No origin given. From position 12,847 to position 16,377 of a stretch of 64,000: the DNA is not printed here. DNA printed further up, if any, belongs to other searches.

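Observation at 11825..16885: Second LexA paralog heading a lexA-dnaE-dinB operon (repressor + C-family + intact Y-family polymerase)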

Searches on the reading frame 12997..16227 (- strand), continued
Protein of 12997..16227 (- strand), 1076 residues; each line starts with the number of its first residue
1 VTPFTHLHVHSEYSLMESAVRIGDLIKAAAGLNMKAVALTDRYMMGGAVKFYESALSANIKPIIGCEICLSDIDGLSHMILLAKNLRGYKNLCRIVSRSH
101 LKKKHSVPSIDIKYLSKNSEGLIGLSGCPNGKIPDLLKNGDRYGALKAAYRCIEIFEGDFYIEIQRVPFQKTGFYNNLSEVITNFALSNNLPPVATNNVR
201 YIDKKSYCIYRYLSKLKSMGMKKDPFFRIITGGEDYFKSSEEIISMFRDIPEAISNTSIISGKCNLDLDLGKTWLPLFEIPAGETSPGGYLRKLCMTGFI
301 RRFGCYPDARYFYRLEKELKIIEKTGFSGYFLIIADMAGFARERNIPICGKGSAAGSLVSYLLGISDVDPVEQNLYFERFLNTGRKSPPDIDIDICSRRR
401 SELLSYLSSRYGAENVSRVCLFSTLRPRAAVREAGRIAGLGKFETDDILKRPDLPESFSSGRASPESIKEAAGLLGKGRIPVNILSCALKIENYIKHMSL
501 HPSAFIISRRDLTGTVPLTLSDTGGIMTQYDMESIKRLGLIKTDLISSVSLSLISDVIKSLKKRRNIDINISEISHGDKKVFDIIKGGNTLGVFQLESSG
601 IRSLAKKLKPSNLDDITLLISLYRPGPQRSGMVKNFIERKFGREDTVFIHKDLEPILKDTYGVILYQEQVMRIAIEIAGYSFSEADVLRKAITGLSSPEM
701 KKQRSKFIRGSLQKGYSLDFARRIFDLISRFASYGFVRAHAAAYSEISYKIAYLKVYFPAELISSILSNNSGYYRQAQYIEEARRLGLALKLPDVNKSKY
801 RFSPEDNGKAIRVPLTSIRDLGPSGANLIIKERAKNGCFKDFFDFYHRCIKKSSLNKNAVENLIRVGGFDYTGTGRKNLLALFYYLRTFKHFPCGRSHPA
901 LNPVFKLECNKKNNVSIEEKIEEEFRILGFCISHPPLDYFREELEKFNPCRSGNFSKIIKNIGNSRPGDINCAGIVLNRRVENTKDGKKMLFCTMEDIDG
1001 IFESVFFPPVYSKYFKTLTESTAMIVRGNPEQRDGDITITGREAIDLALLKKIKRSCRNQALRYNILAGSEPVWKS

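Call 63: find_encoding_contigs(protein=P0243, flank=7000, max_places=1)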
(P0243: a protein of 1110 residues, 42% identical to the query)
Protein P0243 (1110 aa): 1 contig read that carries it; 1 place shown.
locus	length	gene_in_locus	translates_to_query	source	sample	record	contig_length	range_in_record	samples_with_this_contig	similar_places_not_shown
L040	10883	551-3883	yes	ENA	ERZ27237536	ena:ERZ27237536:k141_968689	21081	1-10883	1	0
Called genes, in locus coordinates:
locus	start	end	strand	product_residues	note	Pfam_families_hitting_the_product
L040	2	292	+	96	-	PF04456:DUF503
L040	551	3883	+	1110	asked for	PF02811:PHP, PF07733:DNA_pol3_alpha, PF17657:DNA_pol3_finger, PF14579:HHH_6, PF01336:tRNA_anti-codon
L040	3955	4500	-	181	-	PF01661:Macro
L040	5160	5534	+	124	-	PF02033:RBFA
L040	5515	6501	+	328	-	PF01368:DHH, PF02272:DHHA1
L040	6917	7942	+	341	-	PF01509:TruB_N, PF16198:TruB_C_2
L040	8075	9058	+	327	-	PF06574:FAD_syn, PF01467:CTP_transf_like, PF01687:Flavokinase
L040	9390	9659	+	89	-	PF00312:Ribosomal_S15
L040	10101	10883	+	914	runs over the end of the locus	PF01138:RNase_PH, PF03725:RNase_PH_C, PF23052:KH_N4BP1_2nd (faint), PF03726:PNPase, PF01138:RNase_PH, PF00013:KH_1, PF00013:KH_1, PF00575:S1, +1 more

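Call 67: search_protein_representatives(protein=window:12997-16227:-)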
Query: 1076 residues. Proteins with E-value up to 0.001 (for the whole library): 48582; up to 1e-10: 29714; up to 1e-30: 13661. The best 150 are listed.
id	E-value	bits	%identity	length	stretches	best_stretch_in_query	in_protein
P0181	0.0e+00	1146.3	53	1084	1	1-1068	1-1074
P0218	6.8e-298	1007.8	50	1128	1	4-1060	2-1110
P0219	6.5e-296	1001.3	48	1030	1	4-1075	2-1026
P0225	2.8e-286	969.4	52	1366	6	570-856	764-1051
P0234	3.1e-276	936.1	48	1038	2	490-1068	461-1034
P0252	3.9e-259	879.5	56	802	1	176-898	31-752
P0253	9.8e-247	838.5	55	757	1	337-1075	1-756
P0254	2.2e-243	827.4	43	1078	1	4-1069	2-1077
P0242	4.1e-240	816.5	46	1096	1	1-1049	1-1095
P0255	1.4e-216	738.6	40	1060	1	3-1029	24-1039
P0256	3.6e-216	737.2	52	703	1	4-694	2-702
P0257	4.1e-214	730.5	41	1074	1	4-1036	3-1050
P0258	5.9e-207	706.8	38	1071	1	2-1035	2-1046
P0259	6.7e-203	693.3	38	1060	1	3-1029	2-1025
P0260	5.6e-202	690.3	42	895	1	4-882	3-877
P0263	2.1e-193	661.9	39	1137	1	4-1017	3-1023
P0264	2.3e-192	658.5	37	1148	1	2-1051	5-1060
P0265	2.8e-192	658.1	38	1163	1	4-1007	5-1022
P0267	6.2e-190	650.4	37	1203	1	4-1044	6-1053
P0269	1.5e-189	649.2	37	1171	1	3-1037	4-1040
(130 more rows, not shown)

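Call 68: list_cluster_members(proteins=[P0254, P0255, P0257, P0258, P0259, P0263, P0264, P0265, P0267, P0269])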
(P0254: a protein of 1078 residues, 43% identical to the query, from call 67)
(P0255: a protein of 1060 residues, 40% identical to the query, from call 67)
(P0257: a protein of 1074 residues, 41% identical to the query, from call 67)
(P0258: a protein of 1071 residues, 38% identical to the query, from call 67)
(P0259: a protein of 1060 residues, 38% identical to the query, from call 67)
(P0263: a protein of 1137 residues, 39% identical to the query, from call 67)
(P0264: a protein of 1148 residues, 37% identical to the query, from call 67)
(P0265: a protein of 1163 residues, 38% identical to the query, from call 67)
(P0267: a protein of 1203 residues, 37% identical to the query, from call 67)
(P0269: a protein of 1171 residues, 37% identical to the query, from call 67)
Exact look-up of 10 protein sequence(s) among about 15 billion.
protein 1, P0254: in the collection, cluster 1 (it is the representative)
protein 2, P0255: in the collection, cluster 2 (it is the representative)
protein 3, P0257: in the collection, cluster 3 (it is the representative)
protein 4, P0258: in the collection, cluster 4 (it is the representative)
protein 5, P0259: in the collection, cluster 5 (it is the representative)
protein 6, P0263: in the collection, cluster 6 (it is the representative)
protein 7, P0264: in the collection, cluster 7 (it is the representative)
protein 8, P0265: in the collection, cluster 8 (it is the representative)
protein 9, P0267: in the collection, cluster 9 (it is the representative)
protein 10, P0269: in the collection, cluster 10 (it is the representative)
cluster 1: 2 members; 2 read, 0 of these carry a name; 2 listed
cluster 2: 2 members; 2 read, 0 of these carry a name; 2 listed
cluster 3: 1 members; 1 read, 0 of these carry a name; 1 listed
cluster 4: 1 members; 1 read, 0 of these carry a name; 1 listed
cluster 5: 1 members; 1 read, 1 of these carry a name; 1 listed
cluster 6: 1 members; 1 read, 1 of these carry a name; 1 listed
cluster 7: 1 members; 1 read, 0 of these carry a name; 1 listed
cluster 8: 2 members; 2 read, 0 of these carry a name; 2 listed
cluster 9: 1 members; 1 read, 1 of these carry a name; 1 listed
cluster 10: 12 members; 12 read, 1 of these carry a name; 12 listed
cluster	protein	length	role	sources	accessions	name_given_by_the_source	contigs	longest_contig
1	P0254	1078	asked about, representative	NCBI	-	-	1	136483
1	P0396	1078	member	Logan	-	-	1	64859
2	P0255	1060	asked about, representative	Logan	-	-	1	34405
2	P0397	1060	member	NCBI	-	-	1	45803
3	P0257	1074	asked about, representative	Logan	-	-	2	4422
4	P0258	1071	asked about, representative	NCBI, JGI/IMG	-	-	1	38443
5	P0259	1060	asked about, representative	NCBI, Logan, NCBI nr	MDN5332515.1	MAG: polymerase subunit alpha [Tepidanaerobacteraceae bacterium] | polymerase subunit alpha [Tepidanaerobacteraceae bacterium]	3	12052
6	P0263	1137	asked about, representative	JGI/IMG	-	DNA polymerase-3 subunit alpha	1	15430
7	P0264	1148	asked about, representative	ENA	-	-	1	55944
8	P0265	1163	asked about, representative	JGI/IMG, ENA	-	-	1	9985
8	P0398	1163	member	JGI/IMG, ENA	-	-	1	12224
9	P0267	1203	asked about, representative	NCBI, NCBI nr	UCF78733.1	MAG: DNA polymerase III subunit alpha [Candidatus Eiseniibacteriota bacterium] | MAG: DNA polymerase III subunit alpha [Candidatus Eisenbacteria bacterium]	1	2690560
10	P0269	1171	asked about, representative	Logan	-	-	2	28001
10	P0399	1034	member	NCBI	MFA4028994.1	MAG: hypothetical protein GDYSWBUE_001576, partial [Candidatus Fervidibacterota bacterium]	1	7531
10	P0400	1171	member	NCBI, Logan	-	-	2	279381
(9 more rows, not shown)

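Call 69: find_encoding_contigs(protein=P0259, flank=8000, max_places=2)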
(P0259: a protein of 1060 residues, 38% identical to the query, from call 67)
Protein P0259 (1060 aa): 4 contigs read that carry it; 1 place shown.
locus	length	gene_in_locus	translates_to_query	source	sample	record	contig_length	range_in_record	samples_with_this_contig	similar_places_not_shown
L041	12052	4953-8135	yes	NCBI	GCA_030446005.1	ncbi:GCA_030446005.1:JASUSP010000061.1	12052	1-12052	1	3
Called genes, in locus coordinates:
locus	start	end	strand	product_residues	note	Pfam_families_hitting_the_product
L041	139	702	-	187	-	PF04014:MazE_antitoxin, PF13185:GAF_2 (weak), PF15714:SpoVT_C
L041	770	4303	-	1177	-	PF17757:UvrB_inter, PF02559:CarD_TRCF_RID, PF00176:SNF2-rel_dom (weak), PF04851:ResIII, PF00270:DEAD, PF00271:Helicase_C, PF03461:TRCF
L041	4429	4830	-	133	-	-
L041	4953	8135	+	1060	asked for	PF02811:PHP, PF07733:DNA_pol3_alpha, PF17657:DNA_pol3_finger, PF14579:HHH_6, PF01336:tRNA_anti-codon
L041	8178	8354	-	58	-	PF01881:Cas_Cas6_C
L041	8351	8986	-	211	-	PF21350:Cas6_I-A, PF01881:Cas_Cas6_C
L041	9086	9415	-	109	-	PF05437:AzlD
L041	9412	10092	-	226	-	PF03591:AzlC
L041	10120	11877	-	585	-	PF00111:Fer2 (weak), PF17650:RACo_linker, PF17651:Raco_middle, PF14574:RACo_C_ter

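Call 90: search_protein_families(library=pfam, proteins=[L025:4354-5754:+, L022:9992-13723:+], max_evalue=0.001)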
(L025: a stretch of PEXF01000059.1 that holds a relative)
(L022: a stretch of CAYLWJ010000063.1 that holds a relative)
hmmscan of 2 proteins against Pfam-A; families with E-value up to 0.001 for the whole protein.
L025:4354-5754:+ (466 aa): 2 families
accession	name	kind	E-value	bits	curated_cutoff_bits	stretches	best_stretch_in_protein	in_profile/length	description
PF14239.11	RRXRR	-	7.7e-61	205.4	25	1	76-246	1-174/174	RRXRR protein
PF01844.29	HNH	-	1.8e-08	34.9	21.4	1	266-308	1-45/47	HNH endonuclease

L022:9992-13723:+ (1243 aa): 5 families
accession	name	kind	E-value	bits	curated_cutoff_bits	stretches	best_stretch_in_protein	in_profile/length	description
PF07733.18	DNA_pol3_alpha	-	7.3e-70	236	23.9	1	343-586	1-258/260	Bacterial DNA polymerase III alpha NTPase domain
PF17657.6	DNA_pol3_finger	-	7.9e-59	198.2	22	1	592-756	2-166/166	Bacterial DNA polymerase III alpha subunit finger domain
PF02811.25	PHP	-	1.5e-40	139.7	26.4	1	6-208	1-163/164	PHP domain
PF14579.12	HHH_6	-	1.1e-19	70.9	25.6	1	828-903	1-73/90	Helix-hairpin-helix motif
PF01336.31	tRNA_anti-codon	-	1.5e-06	28.5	27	1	1143-1212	4-70/75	OB-fold nucleic acid binding domain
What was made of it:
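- Tried and rejected: L022 gave no intein Pfam hit (call 90).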
